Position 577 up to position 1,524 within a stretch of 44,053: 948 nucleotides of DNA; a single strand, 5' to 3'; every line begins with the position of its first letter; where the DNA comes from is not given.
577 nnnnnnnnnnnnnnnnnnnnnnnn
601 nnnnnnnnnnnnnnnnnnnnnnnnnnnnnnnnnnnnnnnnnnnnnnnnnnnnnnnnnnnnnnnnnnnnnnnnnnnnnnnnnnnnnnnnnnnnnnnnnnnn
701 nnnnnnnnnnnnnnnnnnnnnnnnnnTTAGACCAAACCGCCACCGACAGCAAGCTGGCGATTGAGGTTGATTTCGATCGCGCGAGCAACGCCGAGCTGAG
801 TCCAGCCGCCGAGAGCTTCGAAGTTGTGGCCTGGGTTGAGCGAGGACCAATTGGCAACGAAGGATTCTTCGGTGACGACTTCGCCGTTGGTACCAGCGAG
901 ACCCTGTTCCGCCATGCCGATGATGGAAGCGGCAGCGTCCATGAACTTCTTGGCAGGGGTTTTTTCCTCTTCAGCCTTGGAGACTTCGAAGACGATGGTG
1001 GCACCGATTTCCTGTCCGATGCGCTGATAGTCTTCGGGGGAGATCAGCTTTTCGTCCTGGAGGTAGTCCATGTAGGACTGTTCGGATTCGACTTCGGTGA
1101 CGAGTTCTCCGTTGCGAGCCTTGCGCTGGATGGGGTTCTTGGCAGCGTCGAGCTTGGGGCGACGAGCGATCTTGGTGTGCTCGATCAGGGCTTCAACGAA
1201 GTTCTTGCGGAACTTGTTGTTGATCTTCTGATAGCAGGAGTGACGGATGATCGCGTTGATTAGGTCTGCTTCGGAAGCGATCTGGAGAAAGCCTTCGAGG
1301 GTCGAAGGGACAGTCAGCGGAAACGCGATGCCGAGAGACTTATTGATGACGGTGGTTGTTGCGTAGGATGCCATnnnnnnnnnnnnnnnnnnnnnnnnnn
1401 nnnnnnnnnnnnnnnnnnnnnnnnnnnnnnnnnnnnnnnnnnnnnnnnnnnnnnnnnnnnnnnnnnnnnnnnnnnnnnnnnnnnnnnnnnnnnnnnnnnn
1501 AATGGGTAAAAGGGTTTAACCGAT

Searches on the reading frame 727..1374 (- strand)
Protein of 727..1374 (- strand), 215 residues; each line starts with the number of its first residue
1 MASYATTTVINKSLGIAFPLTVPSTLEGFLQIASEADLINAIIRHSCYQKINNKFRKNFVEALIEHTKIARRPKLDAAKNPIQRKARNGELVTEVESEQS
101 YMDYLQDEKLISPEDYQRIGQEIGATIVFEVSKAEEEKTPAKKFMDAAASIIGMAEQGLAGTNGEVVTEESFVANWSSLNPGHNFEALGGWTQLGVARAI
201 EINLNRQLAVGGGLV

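Call 11: search_protein_families(library=pfam, proteins=[window:727-1374:-], max_evalue=0.01)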
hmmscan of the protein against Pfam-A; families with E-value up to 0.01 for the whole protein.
window:727-1374:- (215 aa): 0 families

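Call 12: search_protein_families(library=phrogs, proteins=[window:727-1374:-], max_evalue=0.01)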
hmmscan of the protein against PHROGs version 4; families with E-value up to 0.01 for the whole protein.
window:727-1374:- (215 aa): 0 families

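Call 13: find_related_loci(query=window:727-1374:-, collection=viral_contigs, flank=5000)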
Query window:727-1374:- (215 aa) in viral_contigs; peptide patterns used: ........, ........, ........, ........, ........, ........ (x = any residue, [..] = any of these).
35 stretches matched a pattern; 9 encode a relative of the query (tblastn E <= 1e-3); 9 distinct loci.
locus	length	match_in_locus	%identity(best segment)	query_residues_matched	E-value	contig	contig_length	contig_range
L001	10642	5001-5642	79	1-214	6e-115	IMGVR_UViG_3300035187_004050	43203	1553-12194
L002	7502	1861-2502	79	1-214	6e-115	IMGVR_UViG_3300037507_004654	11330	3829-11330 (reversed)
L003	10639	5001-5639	74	3-215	2e-105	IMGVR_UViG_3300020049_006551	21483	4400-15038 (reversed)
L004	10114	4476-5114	74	3-215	3e-105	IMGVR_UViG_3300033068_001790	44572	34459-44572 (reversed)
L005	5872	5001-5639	71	3-215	4e-104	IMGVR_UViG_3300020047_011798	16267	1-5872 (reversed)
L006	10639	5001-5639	73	3-215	6e-104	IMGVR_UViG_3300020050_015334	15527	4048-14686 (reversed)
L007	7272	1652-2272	71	9-215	1e-97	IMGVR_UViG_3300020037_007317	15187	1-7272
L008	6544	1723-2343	71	9-215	9e-98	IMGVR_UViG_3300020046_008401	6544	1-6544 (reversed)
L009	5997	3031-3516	60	9-166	7e-56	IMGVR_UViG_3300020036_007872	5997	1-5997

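Call 30: find_related_loci(query=A2, collection=viral_contigs, flank=3000)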
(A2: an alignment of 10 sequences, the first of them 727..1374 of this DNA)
Query A2 (215 aa) in viral_contigs; peptide patterns used: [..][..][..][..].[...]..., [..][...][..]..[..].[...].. (x = any residue, [..] = any of these).
36 stretches matched a pattern; 18 encode a relative of the query (tblastn E <= 1e-3); 18 distinct loci.
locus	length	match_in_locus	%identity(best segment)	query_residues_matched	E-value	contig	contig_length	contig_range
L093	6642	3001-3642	79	1-214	9e-115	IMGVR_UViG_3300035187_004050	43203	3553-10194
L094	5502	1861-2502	79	1-214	9e-115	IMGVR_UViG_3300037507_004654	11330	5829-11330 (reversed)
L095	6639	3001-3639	74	3-215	3e-105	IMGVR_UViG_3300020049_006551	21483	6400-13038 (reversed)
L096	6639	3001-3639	74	3-215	5e-105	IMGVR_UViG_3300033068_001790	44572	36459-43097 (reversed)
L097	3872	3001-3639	71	3-215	4e-104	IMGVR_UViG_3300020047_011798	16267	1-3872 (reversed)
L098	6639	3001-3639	73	3-215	1e-103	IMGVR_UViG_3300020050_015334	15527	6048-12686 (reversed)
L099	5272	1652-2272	71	9-215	2e-97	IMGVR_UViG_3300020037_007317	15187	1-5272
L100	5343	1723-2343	71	9-215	1e-97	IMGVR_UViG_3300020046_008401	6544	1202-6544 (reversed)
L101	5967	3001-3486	60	9-166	1e-55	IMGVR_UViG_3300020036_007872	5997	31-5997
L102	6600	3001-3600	40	11-215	2e-44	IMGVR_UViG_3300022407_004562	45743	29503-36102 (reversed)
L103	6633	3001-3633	41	11-215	2e-43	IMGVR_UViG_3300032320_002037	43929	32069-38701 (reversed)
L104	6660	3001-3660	36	3-215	4e-37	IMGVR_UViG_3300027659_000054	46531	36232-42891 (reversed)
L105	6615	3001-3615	37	11-209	6e-37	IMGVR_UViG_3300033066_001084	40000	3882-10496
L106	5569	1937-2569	39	11-215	9e-37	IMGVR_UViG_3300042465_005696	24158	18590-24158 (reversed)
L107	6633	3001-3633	39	11-215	2e-36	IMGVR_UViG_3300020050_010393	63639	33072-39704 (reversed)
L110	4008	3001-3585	33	6-206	2e-30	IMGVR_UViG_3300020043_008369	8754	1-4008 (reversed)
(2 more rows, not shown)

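Call 37: search_solved_structures(query=A2, max_evalue=10)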
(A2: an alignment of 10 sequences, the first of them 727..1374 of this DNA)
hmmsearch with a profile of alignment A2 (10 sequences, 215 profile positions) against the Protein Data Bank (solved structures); distinct sequences matched with E-value up to 10: 2.
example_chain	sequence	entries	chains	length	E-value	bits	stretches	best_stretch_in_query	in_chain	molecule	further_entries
2hps_A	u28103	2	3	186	0.95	12.1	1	108-149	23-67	coelenterazine-binding protein with bound coelenterazine | Coelenterazine-binding protein ca-bound apo form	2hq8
3fd2_A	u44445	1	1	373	2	11.1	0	96-128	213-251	Site-specific DNA endonuclease I-MsoI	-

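Call 39: find_homologous_proteins(query=window:727-1374:-, max_evalue=0.001)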
Query window:727-1374:- (215 aa): 22 proteins with E <= 0.001 among 361 candidates.
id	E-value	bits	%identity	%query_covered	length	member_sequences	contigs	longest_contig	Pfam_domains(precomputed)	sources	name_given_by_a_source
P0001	1.3e-134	464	100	100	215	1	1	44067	-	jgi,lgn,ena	-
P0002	8.6e-108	377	81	100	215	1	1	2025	-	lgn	-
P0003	9.1e-105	367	79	100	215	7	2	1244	-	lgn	-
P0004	1.9e-104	366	79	100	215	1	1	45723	-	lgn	-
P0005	2.6e-104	365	79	100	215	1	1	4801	-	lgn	-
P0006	2.9e-104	365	77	100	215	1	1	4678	-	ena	-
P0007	5.0e-104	364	78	100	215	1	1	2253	-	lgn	-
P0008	7.6e-104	364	79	100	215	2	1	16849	-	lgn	-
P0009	2.4e-103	362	77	100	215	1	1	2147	-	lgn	-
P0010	1.5e-102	359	76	100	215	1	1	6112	-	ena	-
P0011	4.3e-101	355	77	99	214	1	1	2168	-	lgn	-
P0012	1.3e-100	353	76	100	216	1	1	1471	-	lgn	-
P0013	7.3e-96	338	74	99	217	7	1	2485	-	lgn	-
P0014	1.3e-95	337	74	99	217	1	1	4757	-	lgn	-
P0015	1.4e-95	337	73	99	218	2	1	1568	-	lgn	-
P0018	1.4e-93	330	72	99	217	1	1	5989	-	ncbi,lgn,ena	-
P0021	8.2e-90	318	69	100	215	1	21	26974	-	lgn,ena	-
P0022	1.1e-52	197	50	99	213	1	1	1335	-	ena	-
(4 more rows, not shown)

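Call 42: find_encoding_contigs(protein=P0022, flank=3000, max_places=4)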
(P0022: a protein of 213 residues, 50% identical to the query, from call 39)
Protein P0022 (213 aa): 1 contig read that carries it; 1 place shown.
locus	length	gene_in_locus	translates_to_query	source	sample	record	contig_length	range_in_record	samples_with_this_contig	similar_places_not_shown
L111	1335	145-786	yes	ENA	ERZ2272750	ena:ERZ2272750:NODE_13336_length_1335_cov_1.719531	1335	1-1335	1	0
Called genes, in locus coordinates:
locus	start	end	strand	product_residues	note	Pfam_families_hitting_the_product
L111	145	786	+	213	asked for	-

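Call 43: find_encoding_contigs(protein=P0021, flank=3000, max_places=6)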
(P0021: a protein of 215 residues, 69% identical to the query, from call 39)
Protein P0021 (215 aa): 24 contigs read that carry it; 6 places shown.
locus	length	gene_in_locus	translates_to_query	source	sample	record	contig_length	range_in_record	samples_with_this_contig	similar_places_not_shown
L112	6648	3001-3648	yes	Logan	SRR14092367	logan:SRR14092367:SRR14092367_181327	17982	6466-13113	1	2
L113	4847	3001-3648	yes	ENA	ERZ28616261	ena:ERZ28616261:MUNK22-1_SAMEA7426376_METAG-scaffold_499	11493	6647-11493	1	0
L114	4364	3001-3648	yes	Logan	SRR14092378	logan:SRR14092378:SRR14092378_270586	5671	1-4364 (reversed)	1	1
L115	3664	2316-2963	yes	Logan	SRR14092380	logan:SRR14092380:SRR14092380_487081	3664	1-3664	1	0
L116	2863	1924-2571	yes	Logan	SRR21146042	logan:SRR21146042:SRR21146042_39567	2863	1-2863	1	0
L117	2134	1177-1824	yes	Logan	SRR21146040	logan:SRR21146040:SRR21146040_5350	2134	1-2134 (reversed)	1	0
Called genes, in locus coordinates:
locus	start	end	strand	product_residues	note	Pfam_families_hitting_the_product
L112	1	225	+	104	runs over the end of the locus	-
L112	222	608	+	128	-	-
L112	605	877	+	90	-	-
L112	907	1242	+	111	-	-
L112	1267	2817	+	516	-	PF00580:UvrD-helicase, PF13245:AAA_19, PF13604:AAA_30 (faint), PF13361:UvrD_C, PF13538:UvrD_C_2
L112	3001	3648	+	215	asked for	-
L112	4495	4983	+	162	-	-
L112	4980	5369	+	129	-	-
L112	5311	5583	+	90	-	-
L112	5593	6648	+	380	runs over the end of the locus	PF12705:PDDEXK_1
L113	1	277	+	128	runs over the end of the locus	-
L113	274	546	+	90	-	-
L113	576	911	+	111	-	-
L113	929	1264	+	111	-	-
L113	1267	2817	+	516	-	PF00580:UvrD-helicase, PF13245:AAA_19, PF13361:UvrD_C, PF13538:UvrD_C_2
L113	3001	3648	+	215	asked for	-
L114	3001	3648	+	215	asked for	-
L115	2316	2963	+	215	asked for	-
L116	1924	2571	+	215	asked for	-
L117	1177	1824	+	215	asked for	-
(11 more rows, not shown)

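Call 44: find_encoding_contigs(protein=P0004, flank=2500, max_places=3)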
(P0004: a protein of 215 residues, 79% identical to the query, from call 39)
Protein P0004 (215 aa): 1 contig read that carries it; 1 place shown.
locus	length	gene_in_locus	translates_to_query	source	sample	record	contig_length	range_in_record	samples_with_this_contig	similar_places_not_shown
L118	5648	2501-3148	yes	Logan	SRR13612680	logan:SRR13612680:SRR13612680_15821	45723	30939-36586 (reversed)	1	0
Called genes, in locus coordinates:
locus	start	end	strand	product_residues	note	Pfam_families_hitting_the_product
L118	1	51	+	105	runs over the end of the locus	-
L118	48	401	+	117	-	-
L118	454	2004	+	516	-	PF00580:UvrD-helicase, PF13245:AAA_19, PF01443:Viral_helicase1 (faint), PF13361:UvrD_C, PF13538:UvrD_C_2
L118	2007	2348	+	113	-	-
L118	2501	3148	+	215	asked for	-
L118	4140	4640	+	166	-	-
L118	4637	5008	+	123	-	-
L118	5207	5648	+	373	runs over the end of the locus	PF12705:PDDEXK_1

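Call 45: find_encoding_contigs(protein=P0008, flank=2500, max_places=3)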
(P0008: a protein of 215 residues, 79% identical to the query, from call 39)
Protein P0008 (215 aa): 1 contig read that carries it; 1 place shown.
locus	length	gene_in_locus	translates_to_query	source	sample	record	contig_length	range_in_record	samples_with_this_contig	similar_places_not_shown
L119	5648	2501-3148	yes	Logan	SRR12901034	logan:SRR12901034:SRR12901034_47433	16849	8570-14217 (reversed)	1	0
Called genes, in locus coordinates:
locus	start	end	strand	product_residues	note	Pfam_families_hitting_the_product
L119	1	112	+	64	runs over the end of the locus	-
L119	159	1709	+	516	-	PF00580:UvrD-helicase, PF13245:AAA_19, PF01443:Viral_helicase1 (faint), PF13361:UvrD_C, PF13538:UvrD_C_2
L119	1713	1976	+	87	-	PF13560:HTH_31 (weak)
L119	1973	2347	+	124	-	-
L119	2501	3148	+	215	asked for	-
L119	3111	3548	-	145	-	-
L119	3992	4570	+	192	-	PF00929:RNase_T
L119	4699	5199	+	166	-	-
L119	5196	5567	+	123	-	-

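Call 46: find_encoding_contigs(protein=P0010, flank=2500, max_places=3)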
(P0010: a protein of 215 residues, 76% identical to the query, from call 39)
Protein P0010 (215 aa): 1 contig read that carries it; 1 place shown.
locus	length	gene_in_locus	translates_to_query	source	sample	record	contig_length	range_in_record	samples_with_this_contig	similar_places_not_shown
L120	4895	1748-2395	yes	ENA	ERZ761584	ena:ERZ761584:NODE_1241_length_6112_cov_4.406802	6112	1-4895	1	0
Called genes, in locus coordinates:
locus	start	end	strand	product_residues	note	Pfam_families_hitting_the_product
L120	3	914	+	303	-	?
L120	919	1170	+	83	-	PF24043:DUF7352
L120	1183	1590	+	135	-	-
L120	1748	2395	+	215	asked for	-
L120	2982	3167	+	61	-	-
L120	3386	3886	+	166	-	-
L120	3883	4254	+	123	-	-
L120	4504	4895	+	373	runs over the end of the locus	PF12705:PDDEXK_1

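Call 47: find_encoding_contigs(protein=P0018, flank=2500, max_places=3)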
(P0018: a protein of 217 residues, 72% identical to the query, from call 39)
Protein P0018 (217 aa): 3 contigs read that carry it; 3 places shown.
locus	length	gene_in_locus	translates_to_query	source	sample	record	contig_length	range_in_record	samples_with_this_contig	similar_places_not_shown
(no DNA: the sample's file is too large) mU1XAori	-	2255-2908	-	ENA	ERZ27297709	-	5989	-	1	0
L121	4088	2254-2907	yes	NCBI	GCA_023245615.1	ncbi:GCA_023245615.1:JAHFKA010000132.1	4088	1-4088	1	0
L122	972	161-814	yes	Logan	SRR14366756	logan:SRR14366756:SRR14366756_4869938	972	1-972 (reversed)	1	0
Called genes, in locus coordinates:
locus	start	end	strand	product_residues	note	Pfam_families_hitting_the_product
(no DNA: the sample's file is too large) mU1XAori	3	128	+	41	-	?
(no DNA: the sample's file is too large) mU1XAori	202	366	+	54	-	-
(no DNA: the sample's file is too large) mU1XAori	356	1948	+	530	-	PF00580:UvrD-helicase, PF13245:AAA_19, PF13361:UvrD_C, PF13538:UvrD_C_2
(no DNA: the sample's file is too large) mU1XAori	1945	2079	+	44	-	-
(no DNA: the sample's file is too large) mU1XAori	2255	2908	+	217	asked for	-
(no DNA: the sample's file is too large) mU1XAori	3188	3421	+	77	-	-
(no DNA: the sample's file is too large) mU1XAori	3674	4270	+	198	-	PF00929:RNase_T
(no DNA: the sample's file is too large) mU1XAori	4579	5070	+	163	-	-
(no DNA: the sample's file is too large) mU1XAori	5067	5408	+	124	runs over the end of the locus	-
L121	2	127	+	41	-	?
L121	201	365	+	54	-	-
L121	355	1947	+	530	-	PF00580:UvrD-helicase, PF13245:AAA_19, PF13361:UvrD_C, PF13538:UvrD_C_2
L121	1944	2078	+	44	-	-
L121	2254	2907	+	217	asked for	-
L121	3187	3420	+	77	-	-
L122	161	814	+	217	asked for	-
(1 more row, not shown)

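Call 50: predict_structure(alignment_id=A3)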
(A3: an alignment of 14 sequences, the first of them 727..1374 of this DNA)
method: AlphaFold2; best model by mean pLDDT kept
length: 215 residues; sequences in the alignment: 14
mean_pLDDT: 80.1   pTM: 0.56
mean pLDDT of the five models: 80.1, 78.1, 77.4, 76.6, 74.4
residues with pLDDT >= 90: 34; 70-90: 145; 50-70: 30; < 50: 6
segments of 3 or more residues with pLDDT < 50: 211-215
pLDDT, mean of each block of 10 residues (from residue 1): 74 77 81 73 66 87 94 86 81 85 92 92 83 61 86 87 83 84 75 85 71 38
secondary structure, 60 per line:
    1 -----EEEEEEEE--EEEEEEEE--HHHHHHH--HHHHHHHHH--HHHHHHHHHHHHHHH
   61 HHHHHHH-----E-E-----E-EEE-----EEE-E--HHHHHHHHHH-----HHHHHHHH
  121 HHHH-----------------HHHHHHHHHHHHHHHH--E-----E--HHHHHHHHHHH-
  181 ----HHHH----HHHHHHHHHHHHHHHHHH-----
elements in order: E6-13 E16-23 H26-32 H35-43 H46-67 E83-85 E91-93 H98-107 H113-124 H142-157 H169-179 H185-188 H193-210

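Call 54: fold_search(model_id=the predicted structure, library=pdb)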
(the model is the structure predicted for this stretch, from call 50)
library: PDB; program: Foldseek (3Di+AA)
matches with E <= 10: 91; with E <= 0.001: 0
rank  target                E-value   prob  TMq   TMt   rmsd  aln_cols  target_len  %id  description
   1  8hki_g                5.2e-01  0.06  0.12  0.11  18.4       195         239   14  Human TRiC open state (released 2023-12-13)
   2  8hki_G                9.3e-01  0.05  0.13  0.12  18.6       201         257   16  Human TRiC open state (released 2023-12-13)
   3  2lf4_MODEL_1_A        1.1e+00  0.05  0.12  0.11  18.1       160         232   14  Structure of a monomeric mutant of the HIV-1 capsid protein (released 2011-11-09)
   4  9unw_H                1.6e+00  0.05  0.15  0.14  17.8       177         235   15  mouse PDCD5-TRiC complex (released 2026-03-25)
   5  8ti3_A                1.6e+00  0.02  0.12  0.09  19.6       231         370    7  Yeast actin wild type (released 2024-07-31)
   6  8rj1_A                1.7e+00  0.04  0.18  0.11  20.9       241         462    9  Crystal structure of mutant aspartase from Caenibacillus caldisaponilyticus in the closed loop conformation (released 2025-01-15)
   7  9unw_A                1.8e+00  0.04  0.13  0.12  18.4       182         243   13  mouse PDCD5-TRiC complex (released 2026-03-25)
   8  7xsj_A                1.9e+00  0.04  0.15  0.09  14.0       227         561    9  The structure of the Mint1/Munc18-1/syntaxin-1 complex (released 2022-11-16)
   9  8eqm_C                2.0e+00  0.02  0.13  0.08  18.9       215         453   11  Structure of a dimeric photosystem II complex acclimated to far-red light (released 2022-12-28)
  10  5ooe_A                2.0e+00  0.02  0.14  0.10  21.9       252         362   10  Cryo-EM structure of F-actin in complex with AppNHp (AMPPNP) (released 2018-06-13)
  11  8rj1_B                2.1e+00  0.03  0.18  0.11  20.6       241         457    9  Crystal structure of mutant aspartase from Caenibacillus caldisaponilyticus in the closed loop conformation (released 2025-01-15)
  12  9arj_C                2.4e+00  0.01  0.10  0.06  20.5       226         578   10  CryoEM structure of BoNT-NTNH-OrfX2 complex from Clostridium botulinum E1, major class (released 2025-01-22)
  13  7np7_D1               2.7e+00  0.02  0.13  0.08  19.1       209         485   13  Structure of an intact ESX-5 inner membrane complex, Composite C1 model (released 2021-06-02)
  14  7nvo_D                2.8e+00  0.03  0.14  0.13  16.4       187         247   11  Human TRiC complex in open state with nanobody bound (released 2022-03-02)
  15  2y4z                  2.8e+00  0.02  0.10  0.14  18.4       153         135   11  Structure of the amino-terminal capsid restriction escape mutation N- MLV L10W (released 2011-11-23)
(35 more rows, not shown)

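Call 55: fold_search(model_id=the predicted structure, library=viral)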
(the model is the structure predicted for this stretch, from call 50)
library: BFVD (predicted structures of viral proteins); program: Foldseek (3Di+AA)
matches with E <= 10: 283; with E <= 0.001: 1
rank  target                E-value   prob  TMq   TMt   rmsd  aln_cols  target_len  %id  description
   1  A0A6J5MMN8            3.0e-04  1.00  0.44  0.46  12.3       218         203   16  Uncharacterized protein [uncultured Caudovirales phage]
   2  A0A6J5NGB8            1.2e-01  0.06  0.13  0.04  22.7       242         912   15  Large polyvalent protein associated domain-containing protein [uncultured Caudovirales phage]
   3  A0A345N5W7            2.9e-01  0.08  0.12  0.15  18.8       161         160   16  (no name in the UniProt tables at hand)
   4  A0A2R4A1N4            3.8e-01  0.06  0.12  0.14  25.2       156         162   15  (no name in the UniProt tables at hand)
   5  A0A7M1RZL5            5.5e-01  0.08  0.15  0.17  13.4       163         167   10  DUF7841 domain-containing protein [uncultured phage cr118_1]
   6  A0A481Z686            5.8e-01  0.04  0.14  0.15  24.2       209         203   12  Uncharacterized protein [Pithovirus LCPAC104]
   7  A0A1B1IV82            6.5e-01  0.16  0.13  0.22  21.1        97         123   16  (no name in the UniProt tables at hand)
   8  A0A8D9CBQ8            6.9e-01  0.09  0.13  0.19  12.6       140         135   21  Uncharacterized protein [uncultured marine phage]
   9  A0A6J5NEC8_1          7.3e-01  0.04  0.14  0.05  26.4       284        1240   14  Large polyvalent protein associated domain-containing protein [uncultured Caudovirales phage]
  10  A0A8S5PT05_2          9.2e-01  0.06  0.14  0.06  17.8       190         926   15  Uncharacterized protein [Myoviridae sp. ctzS633]
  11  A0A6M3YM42            9.8e-01  0.08  0.13  0.17  14.9       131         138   12  (no name in the UniProt tables at hand)
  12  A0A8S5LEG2            9.8e-01  0.06  0.13  0.15  11.9       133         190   16  Uncharacterized protein [Myoviridae sp. ctBDS4]
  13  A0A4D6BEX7            9.8e-01  0.02  0.10  0.07  32.8       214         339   13  (no name in the UniProt tables at hand)
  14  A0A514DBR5            1.1e+00  0.06  0.15  0.08  15.9       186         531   11  (no name in the UniProt tables at hand)
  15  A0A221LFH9            1.2e+00  0.10  0.14  0.07  12.0        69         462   20  RdRp catalytic domain-containing protein (Fragment) [Barns Ness breadcrumb sponge sobemo-like virus 2]
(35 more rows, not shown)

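Call 101: find_encoding_contigs(protein=P0002, flank=2500, max_places=2)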
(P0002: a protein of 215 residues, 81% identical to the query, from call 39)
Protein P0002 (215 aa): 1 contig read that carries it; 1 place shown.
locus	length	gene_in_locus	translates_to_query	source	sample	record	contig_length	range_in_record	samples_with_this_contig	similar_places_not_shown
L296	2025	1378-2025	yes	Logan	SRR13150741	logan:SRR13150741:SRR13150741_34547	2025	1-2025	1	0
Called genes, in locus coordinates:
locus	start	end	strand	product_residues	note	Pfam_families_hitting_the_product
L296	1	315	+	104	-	?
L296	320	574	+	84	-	PF24043:DUF7352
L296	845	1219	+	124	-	-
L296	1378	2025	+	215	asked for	?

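Call 102: find_encoding_contigs(protein=P0005, flank=2500, max_places=2)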
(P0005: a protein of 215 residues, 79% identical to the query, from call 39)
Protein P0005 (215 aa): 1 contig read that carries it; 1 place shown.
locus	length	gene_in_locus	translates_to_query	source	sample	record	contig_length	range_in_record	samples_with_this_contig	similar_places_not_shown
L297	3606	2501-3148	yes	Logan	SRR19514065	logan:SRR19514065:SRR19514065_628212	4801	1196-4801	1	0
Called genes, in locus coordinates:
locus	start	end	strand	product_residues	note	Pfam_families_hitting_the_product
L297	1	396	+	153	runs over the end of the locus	-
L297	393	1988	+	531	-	PF00580:UvrD-helicase, PF13245:AAA_19, PF13361:UvrD_C, PF13538:UvrD_C_2 (weak)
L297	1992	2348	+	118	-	-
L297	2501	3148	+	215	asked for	-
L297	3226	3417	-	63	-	-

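Call 103: find_encoding_contigs(protein=P0006, flank=2500, max_places=2)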
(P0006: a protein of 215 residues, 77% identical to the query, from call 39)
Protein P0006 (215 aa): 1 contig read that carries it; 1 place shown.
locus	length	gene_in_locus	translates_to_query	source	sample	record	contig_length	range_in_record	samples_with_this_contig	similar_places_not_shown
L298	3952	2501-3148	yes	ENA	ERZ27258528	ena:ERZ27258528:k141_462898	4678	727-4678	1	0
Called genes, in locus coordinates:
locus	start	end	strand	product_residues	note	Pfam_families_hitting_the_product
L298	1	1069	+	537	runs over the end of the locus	PF00580:UvrD-helicase, PF13245:AAA_19, PF09848:SLFN-g3_helicase (faint), PF13361:UvrD_C, PF13538:UvrD_C_2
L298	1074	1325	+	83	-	PF24043:DUF7352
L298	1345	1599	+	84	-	-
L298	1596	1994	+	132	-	-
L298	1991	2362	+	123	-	PF25186:Tad4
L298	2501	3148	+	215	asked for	-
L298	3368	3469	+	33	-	-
